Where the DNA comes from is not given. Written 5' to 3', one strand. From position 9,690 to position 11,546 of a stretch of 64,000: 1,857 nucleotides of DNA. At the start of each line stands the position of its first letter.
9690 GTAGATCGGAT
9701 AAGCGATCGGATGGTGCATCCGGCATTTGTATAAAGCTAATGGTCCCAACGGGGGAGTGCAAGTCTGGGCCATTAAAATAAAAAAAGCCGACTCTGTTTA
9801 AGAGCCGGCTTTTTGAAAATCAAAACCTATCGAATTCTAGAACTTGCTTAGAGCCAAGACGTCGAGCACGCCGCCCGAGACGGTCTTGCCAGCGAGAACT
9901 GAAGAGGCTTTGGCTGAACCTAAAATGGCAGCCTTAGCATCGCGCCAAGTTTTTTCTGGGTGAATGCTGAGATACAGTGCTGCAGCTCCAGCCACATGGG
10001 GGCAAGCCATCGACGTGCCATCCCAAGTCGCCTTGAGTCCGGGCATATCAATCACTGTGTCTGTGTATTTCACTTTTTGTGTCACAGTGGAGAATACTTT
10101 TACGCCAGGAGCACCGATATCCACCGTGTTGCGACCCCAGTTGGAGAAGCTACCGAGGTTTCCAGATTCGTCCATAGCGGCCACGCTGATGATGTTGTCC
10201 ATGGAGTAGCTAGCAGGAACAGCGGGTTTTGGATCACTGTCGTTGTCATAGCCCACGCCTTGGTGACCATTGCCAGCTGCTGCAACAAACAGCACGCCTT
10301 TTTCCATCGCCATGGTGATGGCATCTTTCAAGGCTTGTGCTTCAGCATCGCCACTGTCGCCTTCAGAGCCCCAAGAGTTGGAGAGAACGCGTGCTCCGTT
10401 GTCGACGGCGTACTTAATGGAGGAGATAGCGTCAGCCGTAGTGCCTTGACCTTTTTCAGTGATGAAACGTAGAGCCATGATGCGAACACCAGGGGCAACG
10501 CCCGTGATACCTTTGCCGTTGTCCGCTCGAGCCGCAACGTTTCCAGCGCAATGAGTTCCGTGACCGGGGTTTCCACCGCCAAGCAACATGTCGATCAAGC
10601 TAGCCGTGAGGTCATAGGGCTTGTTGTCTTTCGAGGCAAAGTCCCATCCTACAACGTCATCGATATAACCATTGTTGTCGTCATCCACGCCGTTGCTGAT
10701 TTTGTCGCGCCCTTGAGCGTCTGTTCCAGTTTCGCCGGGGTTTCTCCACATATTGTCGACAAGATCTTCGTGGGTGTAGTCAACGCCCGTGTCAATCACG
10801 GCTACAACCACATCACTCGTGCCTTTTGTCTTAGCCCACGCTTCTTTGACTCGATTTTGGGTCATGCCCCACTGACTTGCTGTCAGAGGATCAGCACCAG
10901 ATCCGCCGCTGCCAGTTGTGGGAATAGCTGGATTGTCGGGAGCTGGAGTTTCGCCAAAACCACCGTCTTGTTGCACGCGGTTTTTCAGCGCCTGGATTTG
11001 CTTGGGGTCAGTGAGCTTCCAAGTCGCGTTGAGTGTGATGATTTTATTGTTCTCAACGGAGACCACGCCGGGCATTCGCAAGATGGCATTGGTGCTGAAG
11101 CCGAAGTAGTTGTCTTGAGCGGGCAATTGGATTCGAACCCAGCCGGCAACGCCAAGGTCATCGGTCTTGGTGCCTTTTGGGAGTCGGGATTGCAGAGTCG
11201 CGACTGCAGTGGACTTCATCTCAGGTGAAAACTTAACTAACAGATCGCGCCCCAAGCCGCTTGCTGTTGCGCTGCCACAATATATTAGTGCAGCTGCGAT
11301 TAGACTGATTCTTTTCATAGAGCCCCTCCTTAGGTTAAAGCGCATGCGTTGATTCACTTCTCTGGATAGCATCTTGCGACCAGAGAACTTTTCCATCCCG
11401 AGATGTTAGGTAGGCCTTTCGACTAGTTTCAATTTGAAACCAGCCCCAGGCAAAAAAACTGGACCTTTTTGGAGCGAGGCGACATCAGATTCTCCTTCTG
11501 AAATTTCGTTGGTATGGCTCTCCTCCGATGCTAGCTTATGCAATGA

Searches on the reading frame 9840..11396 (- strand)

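Call 11: search_protein_families(library=pfam, proteins=[window:9840-11396:-], max_evalue=0.01)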
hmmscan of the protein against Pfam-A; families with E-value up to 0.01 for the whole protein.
window:9840-11396:- (519 aa): 1 family
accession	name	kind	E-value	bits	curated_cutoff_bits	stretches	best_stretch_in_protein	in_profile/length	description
PF00082.27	Peptidase_S8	-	7.6e-54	183.4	21.8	1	194-497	2-275/288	Subtilase family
